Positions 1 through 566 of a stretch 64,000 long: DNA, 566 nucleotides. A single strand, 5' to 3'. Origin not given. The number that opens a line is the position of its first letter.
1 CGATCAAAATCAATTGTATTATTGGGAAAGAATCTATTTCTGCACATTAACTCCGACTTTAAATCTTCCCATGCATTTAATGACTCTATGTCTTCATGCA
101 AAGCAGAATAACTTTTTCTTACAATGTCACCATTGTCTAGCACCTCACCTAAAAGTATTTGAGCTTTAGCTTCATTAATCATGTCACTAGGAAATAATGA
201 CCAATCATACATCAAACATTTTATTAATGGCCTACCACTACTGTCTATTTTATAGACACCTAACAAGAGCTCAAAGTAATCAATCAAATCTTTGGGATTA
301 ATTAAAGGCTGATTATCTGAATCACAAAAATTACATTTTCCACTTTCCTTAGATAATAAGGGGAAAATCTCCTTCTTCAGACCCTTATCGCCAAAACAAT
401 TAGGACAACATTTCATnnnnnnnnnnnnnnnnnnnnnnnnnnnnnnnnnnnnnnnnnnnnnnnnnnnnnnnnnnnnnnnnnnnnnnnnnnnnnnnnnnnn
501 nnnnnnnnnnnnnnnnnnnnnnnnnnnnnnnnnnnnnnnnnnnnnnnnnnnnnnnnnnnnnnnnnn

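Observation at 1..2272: Tightly coupled three-gene operon: sce7726-like PD-(D/E)XK protein, Beta-protein/sce7725-like protein, Zn-ribbon (RES/HEPN-associated N-domain) protein; candidate undescribed conflict system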

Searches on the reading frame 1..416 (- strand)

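Call 6: search_protein_families(library=ncbifam, proteins=[window:1-416:-], max_evalue=0.1)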
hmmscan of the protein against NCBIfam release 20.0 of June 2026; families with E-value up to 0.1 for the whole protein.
window:1-416:- (138 aa): 1 family
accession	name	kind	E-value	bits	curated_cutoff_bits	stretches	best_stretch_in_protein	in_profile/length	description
TIGR03829.1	YokU_near_AblA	hypoth_equivalog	0.025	14.9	90.85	1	27-90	1-61/89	YokU family protein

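Call 7: search_protein_families(library=pfam, proteins=[window:1-416:-], max_evalue=0.1)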
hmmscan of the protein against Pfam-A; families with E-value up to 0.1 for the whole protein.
window:1-416:- (138 aa): 1 family
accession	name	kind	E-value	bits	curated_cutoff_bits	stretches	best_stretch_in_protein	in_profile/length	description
PF18870.6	HEPN_RES_NTD1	-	0.024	15.4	27.4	0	23-48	3-28/131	HEPN/RES N-terminal domain 1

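Call 8: search_protein_families(library=padloc, proteins=[window:1-416:-], max_evalue=0.1)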
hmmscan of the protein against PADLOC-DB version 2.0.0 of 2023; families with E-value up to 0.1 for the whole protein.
window:1-416:- (138 aa): 0 families
